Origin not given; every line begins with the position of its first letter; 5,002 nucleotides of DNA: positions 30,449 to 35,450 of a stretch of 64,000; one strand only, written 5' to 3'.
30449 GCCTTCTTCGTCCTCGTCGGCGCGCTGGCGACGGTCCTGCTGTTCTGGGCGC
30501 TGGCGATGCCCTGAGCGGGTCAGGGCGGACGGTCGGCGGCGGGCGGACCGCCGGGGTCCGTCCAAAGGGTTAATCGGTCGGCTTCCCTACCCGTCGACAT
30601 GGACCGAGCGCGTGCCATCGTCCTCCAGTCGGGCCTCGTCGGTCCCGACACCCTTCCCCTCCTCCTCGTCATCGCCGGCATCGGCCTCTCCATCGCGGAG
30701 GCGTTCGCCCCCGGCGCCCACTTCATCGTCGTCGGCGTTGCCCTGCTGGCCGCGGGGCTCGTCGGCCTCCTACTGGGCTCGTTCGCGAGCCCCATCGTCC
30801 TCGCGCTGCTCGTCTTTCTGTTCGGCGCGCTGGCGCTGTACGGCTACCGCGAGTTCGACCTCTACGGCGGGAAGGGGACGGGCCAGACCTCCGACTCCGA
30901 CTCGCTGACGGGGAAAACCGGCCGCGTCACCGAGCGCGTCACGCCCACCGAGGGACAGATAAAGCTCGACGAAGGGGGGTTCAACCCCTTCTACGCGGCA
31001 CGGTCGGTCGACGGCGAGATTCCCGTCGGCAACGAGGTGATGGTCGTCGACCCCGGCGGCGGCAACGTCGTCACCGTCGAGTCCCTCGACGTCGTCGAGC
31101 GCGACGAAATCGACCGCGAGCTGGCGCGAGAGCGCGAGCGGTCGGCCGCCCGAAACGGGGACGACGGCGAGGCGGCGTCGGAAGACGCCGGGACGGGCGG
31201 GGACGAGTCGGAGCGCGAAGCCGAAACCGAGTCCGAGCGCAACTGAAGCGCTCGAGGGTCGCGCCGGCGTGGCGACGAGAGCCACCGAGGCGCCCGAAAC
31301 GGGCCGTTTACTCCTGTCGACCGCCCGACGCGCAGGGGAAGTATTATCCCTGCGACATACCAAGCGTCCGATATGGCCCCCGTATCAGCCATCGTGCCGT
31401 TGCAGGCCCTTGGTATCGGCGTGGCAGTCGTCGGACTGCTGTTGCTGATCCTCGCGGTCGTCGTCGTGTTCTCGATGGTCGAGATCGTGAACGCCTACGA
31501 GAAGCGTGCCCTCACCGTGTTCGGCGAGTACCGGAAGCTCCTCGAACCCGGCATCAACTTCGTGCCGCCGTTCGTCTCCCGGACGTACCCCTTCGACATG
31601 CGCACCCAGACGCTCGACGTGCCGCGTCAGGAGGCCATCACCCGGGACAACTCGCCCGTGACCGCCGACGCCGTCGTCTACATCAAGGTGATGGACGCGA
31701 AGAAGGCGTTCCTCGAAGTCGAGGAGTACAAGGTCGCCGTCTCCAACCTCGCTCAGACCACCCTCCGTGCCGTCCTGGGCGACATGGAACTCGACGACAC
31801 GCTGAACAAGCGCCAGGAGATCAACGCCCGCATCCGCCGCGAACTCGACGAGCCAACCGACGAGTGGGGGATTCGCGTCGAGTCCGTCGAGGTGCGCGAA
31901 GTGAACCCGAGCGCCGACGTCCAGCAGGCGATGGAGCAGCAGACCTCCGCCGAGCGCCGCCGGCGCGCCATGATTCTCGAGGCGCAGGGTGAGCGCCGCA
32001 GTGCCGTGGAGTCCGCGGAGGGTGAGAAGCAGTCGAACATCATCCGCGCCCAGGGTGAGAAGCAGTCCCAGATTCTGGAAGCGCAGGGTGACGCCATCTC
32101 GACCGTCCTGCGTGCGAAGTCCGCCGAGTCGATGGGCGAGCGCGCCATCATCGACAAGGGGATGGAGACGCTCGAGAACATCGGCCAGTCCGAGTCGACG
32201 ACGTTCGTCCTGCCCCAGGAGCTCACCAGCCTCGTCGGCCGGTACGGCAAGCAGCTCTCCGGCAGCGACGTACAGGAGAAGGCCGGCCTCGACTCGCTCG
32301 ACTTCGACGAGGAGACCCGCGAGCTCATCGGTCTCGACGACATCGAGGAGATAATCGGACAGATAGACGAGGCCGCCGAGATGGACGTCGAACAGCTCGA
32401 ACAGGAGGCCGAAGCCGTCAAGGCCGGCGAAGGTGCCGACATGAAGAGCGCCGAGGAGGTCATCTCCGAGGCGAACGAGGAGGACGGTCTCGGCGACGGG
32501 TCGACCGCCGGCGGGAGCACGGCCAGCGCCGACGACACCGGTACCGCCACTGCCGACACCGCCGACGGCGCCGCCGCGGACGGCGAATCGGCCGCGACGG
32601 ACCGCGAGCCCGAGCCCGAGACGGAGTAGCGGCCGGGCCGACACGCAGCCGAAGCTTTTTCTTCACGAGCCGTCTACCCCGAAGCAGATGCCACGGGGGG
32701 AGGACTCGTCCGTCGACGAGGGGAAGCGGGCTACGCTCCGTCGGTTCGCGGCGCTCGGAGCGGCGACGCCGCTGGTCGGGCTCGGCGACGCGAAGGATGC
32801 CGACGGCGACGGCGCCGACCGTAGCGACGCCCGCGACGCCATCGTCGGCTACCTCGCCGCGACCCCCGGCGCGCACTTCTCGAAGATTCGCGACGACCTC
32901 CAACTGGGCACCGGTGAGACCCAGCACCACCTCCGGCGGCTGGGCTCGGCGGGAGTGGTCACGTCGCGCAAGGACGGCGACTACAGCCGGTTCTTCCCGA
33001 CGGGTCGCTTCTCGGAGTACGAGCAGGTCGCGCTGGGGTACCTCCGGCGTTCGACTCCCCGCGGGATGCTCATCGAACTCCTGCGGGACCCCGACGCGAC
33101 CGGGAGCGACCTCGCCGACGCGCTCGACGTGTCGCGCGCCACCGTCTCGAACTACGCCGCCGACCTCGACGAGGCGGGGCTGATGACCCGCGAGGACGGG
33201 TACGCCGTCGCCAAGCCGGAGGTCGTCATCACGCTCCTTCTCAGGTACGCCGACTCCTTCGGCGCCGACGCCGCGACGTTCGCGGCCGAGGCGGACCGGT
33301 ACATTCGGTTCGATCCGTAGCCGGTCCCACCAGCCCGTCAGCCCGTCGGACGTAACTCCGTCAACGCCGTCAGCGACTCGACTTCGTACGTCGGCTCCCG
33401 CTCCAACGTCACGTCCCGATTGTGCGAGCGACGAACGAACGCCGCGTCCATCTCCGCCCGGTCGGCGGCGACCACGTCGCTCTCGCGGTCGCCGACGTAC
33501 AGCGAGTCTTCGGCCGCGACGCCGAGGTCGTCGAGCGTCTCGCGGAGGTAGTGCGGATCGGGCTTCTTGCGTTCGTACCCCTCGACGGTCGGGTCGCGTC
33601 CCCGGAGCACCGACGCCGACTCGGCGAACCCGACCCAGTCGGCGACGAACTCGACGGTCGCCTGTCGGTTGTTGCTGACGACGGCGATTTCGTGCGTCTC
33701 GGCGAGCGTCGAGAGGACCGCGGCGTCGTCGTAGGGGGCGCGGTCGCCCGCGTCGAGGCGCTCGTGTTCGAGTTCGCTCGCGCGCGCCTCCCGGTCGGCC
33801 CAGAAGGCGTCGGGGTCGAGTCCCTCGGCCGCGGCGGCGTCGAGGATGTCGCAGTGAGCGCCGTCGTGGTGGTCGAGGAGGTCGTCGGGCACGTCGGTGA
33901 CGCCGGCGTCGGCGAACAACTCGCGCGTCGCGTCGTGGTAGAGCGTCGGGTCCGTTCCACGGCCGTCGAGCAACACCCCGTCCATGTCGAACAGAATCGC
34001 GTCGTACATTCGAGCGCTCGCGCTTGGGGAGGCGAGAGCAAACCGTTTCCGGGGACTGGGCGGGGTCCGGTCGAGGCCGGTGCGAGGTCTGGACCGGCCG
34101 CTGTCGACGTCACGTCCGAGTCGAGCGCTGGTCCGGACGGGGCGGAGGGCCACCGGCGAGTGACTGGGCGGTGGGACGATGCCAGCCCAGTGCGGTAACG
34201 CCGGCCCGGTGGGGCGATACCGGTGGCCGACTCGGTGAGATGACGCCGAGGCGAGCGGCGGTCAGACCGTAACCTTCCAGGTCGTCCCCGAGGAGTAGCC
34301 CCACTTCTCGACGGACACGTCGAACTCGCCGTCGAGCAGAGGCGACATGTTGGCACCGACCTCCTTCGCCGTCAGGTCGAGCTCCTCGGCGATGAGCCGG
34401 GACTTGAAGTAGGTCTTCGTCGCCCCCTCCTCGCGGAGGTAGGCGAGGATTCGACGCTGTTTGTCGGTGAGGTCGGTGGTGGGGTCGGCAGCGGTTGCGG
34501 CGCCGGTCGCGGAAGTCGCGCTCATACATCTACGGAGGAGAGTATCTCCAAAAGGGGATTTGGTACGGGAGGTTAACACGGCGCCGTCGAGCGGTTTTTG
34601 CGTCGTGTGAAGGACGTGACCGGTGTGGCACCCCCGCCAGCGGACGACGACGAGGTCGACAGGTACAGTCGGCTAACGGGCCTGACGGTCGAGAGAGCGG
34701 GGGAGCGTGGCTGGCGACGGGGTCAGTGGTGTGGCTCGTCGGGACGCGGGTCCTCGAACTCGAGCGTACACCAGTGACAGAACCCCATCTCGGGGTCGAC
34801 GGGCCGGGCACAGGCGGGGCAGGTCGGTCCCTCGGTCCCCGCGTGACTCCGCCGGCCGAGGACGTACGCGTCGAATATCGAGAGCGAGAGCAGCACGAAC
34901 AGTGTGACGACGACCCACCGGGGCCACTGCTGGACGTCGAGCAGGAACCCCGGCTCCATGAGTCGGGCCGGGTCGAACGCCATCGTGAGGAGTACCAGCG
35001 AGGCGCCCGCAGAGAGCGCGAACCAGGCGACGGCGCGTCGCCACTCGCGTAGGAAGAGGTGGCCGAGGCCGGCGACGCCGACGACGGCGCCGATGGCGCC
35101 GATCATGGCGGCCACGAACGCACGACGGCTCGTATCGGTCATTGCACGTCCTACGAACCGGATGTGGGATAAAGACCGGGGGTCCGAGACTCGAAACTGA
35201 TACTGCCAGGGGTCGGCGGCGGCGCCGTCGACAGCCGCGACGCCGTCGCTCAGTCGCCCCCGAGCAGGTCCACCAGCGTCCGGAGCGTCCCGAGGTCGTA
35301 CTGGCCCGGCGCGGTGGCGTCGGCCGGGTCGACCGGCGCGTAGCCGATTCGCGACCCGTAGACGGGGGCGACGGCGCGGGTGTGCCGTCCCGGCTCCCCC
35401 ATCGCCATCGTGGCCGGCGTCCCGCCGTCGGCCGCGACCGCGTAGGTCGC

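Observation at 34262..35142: Paralogous small winged-helix genes (A at 34262, B at 56819), each immediately downstream of a small membrane protein gene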

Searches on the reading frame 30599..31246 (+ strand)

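Call 50: search_protein_families(library=pfam, proteins=[window:30599-31246:+], max_evalue=0.001)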
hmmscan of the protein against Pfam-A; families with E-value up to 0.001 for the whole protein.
window:30599-31246:+ (215 aa): 1 family
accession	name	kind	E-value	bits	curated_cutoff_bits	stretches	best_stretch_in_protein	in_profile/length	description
PF01957.25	NfeD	-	0.0006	20.4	29.1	0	101-151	2-47/57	NfeD-like C-terminal, partner-binding domain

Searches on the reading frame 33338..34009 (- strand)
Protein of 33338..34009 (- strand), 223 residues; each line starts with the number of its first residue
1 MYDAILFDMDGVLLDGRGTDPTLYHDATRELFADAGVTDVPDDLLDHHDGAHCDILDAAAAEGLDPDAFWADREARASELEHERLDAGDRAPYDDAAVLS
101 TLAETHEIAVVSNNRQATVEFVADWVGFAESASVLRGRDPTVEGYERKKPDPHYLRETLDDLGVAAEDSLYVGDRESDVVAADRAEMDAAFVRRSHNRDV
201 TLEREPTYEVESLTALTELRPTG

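Call 50: search_protein_families(library=pfam, proteins=[window:33338-34009:-], max_evalue=0.001)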
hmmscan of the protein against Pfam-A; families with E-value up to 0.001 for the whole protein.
window:33338-34009:- (223 aa): 3 families
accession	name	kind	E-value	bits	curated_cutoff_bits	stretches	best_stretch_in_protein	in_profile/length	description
PF13419.12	HAD_2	-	1.8e-16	61.2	23.8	1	5-192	1-178/178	Haloacid dehalogenase-like hydrolase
PF00702.32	Hydrolase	-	2.5e-15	57.8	26.4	1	2-185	1-190/191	haloacid dehalogenase-like hydrolase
PF13242.12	Hydrolase_like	-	4.1e-11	43.1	22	1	148-215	3-74/75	HAD-hyrolase-like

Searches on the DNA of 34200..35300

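Call 41: search_rna_families(source=window, start=34200, end=35300, threshold=evalue, max_evalue=10)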
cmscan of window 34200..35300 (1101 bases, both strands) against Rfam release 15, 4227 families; matches with E-value up to 10: 7.
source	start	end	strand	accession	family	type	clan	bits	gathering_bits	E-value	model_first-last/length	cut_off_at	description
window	34363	34424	-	RF01149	sR10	Gene; snRNA; snoRNA; CD-box;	-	20.7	45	0.011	1-54/54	no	Small nucleolar RNA sR10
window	34238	34326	-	RF01750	ZMP-ZTP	Cis-reg; riboswitch;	-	18.1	39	2.6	1-86/86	no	ZMP/ZTP riboswitch aptamer (pfl RNA motif)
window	34904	34979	-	RF01329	CRISPR-DR15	Gene; CRISPR;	-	15.5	36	7.5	1-37/37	no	CRISPR RNA direct repeat element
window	34768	34862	+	RF02038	SPRY4-IT1_1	Gene; lncRNA;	-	14.8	50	3.8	1-91/91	no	SPRY4-IT1 conserved region 1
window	35072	35145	+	RF02691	BTH_s19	Gene; sRNA;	-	14.2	153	0.58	105-184/224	no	Burkholderia sRNA 19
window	34439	34460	+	RF01121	sR38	Gene; snRNA; snoRNA; CD-box;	-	11.3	50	9.3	1-59/59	no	Small nucleolar RNA sR38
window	34259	34344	-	RF01497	ALIL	Cis-reg;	-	10.8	50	5.6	1-117/117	no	ALIL pseudoknot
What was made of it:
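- Tried and rejected: Known RNA in the A gap: Rfam at a permissive E-value gave nothing at or near any gathering score (call 41).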
